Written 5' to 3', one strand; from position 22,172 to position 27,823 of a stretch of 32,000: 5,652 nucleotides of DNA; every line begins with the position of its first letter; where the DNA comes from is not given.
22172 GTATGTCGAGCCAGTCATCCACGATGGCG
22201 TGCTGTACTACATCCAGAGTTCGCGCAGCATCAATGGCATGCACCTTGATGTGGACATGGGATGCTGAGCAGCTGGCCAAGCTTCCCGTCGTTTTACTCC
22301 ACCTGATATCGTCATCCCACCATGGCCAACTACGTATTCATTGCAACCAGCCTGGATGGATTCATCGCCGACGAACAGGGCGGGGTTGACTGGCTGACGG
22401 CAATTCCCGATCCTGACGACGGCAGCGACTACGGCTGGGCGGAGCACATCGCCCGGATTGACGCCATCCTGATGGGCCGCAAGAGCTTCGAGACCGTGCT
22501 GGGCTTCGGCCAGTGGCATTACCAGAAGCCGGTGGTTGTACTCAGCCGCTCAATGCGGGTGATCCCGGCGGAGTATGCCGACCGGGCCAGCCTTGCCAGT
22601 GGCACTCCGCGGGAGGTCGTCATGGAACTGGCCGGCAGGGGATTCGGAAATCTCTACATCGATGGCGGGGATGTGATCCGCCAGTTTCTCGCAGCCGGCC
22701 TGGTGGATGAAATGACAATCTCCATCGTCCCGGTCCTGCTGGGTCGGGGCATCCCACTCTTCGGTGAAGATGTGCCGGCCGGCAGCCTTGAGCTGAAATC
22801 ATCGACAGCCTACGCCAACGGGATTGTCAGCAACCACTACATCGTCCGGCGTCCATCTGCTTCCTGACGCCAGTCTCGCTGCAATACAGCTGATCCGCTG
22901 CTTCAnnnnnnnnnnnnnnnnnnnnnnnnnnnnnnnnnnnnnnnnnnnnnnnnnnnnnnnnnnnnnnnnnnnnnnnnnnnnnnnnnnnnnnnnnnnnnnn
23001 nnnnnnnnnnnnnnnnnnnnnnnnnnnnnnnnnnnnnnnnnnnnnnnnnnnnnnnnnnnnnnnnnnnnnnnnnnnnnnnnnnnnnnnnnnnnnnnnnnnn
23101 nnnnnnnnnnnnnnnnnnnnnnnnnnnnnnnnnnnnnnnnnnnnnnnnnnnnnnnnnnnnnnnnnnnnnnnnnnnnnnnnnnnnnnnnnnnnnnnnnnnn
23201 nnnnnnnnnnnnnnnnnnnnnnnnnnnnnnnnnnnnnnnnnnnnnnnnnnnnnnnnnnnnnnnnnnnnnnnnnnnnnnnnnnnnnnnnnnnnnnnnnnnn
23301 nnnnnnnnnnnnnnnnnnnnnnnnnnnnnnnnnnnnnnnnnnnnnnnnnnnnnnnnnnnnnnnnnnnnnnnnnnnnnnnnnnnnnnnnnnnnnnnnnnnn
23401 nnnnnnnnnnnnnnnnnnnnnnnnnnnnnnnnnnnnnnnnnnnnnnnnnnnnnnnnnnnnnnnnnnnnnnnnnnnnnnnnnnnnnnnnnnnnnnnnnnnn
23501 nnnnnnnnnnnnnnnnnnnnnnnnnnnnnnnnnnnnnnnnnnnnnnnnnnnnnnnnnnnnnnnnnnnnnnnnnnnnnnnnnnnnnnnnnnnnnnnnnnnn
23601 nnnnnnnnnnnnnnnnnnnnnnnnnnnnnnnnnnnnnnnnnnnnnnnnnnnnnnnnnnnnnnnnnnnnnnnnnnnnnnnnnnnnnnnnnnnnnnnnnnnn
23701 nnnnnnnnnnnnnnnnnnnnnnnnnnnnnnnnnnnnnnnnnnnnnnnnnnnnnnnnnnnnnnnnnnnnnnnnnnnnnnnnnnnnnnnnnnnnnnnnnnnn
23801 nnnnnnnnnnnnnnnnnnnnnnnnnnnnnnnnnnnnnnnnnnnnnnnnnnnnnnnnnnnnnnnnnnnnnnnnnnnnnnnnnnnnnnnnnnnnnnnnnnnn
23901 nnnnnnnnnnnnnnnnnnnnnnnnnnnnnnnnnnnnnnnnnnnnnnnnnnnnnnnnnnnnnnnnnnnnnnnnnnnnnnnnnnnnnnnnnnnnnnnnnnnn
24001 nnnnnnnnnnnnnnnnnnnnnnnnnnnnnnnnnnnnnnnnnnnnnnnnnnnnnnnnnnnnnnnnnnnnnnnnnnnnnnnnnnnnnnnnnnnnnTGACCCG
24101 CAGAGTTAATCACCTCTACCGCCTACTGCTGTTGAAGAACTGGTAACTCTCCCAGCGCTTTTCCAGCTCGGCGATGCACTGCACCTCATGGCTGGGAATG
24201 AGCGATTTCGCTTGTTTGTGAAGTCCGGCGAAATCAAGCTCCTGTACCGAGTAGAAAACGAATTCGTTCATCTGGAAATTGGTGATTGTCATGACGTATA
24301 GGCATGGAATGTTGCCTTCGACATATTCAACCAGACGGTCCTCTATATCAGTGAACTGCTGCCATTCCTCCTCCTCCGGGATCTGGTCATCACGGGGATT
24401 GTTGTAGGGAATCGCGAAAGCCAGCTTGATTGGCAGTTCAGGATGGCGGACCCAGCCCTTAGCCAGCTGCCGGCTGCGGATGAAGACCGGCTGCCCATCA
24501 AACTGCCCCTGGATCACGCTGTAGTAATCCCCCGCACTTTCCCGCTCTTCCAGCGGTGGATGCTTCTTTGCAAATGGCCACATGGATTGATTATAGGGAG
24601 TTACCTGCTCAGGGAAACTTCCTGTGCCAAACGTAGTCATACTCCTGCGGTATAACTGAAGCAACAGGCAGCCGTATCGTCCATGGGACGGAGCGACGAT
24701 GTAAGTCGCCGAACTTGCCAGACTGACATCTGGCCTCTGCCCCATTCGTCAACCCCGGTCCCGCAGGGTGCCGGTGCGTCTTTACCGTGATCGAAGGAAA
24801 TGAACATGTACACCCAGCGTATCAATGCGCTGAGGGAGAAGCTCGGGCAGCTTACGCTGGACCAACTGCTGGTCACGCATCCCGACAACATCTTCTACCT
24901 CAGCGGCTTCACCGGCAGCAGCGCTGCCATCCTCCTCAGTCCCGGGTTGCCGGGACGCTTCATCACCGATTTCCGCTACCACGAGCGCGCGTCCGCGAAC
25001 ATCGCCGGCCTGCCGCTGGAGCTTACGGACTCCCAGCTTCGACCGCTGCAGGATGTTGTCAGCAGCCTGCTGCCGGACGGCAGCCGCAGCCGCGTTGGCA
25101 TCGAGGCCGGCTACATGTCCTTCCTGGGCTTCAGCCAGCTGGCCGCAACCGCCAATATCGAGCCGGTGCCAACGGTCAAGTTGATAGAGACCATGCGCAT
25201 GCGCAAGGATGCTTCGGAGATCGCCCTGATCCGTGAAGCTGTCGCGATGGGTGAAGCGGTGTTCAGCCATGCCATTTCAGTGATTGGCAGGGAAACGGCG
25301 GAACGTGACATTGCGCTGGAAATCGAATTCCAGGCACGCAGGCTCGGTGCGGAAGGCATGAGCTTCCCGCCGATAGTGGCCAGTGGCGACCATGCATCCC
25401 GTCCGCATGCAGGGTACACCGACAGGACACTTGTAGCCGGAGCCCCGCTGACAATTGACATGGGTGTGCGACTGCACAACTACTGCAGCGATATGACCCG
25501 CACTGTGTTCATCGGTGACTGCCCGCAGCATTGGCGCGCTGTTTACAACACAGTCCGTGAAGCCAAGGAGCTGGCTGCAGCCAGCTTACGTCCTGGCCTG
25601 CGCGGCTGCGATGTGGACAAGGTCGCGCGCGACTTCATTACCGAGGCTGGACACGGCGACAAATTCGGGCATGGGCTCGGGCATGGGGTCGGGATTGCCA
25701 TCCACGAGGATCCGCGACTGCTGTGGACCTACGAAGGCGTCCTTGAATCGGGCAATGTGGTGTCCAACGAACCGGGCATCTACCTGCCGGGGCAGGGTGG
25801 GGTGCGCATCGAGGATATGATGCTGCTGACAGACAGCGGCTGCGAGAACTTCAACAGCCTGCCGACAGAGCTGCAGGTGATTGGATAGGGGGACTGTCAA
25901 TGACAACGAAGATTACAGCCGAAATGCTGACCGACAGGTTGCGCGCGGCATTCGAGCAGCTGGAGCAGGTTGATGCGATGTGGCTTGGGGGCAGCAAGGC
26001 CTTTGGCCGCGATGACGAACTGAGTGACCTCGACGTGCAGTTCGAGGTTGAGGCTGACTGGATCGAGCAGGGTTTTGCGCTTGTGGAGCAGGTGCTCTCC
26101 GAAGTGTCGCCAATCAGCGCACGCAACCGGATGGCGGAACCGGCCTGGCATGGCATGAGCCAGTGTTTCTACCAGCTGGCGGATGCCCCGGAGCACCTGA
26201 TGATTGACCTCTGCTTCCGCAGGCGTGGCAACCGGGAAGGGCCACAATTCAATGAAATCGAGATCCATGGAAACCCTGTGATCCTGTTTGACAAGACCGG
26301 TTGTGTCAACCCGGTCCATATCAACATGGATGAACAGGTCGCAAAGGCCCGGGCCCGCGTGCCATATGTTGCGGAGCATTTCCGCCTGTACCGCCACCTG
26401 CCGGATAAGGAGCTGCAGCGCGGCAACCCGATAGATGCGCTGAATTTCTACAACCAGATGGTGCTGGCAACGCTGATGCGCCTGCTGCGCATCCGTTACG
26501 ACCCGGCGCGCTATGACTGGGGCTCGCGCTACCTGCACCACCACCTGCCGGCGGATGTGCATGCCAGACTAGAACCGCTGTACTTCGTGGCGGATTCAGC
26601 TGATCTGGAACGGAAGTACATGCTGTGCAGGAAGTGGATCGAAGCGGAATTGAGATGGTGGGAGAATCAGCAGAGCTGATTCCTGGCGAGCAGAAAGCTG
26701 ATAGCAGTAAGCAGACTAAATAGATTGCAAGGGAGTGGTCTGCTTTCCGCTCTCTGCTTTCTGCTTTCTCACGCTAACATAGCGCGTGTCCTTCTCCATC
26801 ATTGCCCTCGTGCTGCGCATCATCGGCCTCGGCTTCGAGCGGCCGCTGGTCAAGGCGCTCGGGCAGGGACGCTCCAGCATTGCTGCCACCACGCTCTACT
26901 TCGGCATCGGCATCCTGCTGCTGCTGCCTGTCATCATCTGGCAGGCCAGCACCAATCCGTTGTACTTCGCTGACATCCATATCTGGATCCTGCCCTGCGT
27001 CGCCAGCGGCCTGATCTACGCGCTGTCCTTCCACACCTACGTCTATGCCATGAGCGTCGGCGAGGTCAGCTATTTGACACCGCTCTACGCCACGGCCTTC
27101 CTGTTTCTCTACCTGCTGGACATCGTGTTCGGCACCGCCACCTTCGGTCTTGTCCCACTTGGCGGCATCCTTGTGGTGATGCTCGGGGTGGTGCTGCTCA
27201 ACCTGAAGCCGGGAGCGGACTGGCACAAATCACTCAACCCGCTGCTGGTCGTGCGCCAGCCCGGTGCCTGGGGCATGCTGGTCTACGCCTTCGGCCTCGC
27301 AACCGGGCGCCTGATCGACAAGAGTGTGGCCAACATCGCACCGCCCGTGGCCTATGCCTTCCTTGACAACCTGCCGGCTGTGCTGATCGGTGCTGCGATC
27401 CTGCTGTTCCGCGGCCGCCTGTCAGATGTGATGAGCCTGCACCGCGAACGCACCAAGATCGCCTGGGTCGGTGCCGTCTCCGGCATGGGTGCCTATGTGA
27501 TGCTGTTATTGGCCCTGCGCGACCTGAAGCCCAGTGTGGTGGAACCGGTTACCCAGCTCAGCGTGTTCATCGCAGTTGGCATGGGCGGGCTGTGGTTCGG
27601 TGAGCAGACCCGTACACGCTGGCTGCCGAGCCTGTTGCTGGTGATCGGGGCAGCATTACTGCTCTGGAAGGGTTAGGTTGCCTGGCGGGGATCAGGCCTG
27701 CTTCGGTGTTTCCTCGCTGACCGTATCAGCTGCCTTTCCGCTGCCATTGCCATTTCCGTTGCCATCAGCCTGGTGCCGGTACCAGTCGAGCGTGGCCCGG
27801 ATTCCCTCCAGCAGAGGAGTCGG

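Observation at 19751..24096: Three tandem diverged paralogues of a ~380-aa anchored beta-rich protein occupy the position where mreC/mreD are expected, with a stepwise GC drop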

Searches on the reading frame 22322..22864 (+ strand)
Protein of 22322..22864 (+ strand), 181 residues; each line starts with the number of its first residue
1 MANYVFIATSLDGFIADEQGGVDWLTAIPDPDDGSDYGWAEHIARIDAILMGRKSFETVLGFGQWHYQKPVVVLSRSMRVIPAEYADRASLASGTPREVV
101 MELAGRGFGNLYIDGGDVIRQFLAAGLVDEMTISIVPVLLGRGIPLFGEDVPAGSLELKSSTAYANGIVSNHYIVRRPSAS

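Call 6: search_protein_families(library=pfam, max_evalue=0.1, proteins=[window:22322-22864:+])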
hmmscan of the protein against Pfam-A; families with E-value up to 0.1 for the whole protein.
window:22322-22864:+ (181 aa): 1 family
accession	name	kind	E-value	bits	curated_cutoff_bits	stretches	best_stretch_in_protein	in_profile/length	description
PF01872.23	RibD_C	-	5.7e-19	69.1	24.1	1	5-169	5-196/197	RibD C-terminal domain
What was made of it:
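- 22322..22867 (+): RibD_C / DHFR-like reductase gene, unrelated to the family and lying between P2 and P3. It is conserved in all three close genomes. PF01872 E 5.7e-19 (call 6).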

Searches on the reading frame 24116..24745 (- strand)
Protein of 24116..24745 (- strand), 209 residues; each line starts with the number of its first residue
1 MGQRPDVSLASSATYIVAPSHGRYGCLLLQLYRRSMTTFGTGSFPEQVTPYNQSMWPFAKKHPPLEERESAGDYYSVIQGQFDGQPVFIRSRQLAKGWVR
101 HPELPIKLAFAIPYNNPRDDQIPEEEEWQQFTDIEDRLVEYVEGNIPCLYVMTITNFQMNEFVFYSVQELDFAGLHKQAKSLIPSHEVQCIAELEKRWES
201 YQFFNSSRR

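Call 6: search_protein_families(library=pfam, max_evalue=0.1, proteins=[window:24116-24745:-])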
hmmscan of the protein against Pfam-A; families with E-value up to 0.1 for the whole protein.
window:24116-24745:- (209 aa): 1 family
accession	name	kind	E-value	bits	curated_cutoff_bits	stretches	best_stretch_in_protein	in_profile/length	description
PF05117.17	DUF695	-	6.9e-13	49.5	23.1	1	80-203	8-132/134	Family of unknown function (DUF695)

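Call 53: search_protein_families(library=padloc, max_evalue=0.1, proteins=[window:24116-24745:-])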
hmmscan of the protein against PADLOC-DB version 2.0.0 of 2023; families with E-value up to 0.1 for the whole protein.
window:24116-24745:- (209 aa): 0 families

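Call 80: search_protein_families(library=phrogs, max_evalue=0.01, proteins=[window:24116-24745:-])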
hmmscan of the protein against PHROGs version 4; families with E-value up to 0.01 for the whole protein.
window:24116-24745:- (209 aa): 0 families

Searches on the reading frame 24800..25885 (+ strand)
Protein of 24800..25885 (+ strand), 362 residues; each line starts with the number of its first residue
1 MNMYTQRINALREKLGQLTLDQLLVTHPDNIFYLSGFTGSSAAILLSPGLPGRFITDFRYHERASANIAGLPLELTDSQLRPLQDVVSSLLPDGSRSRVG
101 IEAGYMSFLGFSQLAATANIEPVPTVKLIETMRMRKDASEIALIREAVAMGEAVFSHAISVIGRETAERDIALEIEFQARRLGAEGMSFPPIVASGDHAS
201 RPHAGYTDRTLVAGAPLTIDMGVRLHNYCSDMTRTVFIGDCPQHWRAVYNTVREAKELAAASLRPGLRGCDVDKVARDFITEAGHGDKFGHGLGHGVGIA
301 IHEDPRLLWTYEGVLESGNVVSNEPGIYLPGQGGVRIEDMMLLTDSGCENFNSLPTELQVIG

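Call 6: search_protein_families(library=pfam, max_evalue=0.1, proteins=[window:24800-25885:+])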
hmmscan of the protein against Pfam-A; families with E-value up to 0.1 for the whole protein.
window:24800-25885:+ (362 aa): 2 families
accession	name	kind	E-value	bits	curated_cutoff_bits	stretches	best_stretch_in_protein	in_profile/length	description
PF00557.29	Peptidase_M24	-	8.2e-61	205.8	23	1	143-345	2-208/208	Metallopeptidase family M24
PF01321.24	Creatinase_N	-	3.2e-20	73.4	22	1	7-134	1-127/128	Creatinase/Prolidase N-terminal domain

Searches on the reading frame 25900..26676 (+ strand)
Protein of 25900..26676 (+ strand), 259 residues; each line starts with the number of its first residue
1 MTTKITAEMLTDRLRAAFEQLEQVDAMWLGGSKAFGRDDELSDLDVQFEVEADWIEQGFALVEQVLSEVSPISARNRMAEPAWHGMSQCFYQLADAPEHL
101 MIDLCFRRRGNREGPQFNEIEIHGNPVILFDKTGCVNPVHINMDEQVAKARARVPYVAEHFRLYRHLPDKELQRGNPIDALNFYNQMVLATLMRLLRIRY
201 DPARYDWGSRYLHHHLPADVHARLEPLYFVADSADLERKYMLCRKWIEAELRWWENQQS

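Call 6: search_protein_families(library=pfam, max_evalue=0.1, proteins=[window:25900-26676:+])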
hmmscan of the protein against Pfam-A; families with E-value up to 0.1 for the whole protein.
window:25900-26676:+ (259 aa): 1 family
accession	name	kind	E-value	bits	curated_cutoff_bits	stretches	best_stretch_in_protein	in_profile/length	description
PF01909.29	NTP_transf_2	-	0.042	14.7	21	1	13-69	3-64/93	Nucleotidyltransferase domain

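Call 53: search_protein_families(library=padloc, max_evalue=0.1, proteins=[window:25900-26676:+])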
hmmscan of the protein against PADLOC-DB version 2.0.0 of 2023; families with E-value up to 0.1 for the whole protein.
window:25900-26676:+ (259 aa): 0 families

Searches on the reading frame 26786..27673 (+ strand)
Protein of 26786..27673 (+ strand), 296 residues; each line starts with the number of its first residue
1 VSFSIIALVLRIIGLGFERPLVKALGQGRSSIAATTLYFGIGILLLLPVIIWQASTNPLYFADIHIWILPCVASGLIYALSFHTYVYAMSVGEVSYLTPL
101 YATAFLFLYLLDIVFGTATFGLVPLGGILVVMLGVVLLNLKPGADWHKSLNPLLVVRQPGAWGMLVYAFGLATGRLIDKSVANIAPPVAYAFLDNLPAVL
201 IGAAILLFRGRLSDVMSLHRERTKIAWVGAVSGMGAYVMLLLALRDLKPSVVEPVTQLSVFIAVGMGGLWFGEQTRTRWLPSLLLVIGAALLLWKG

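Call 10: search_protein_families(library=ncbifam, max_evalue=0.1, proteins=[window:26786-27673:+])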
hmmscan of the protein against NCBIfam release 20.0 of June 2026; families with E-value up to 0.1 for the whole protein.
window:26786-27673:+ (296 aa): 2 families
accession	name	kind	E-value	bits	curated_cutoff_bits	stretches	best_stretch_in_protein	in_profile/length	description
TIGR03340.1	phn_DUF6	hypoth_equivalog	6.3e-09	35.9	288.15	1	38-288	33-277/281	phosphonate utilization associated putative membrane protein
TIGR00950.1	2A78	equivalog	0.00041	19.9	230.2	1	26-290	13-263/264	carboxylate/amino acid/amine transporter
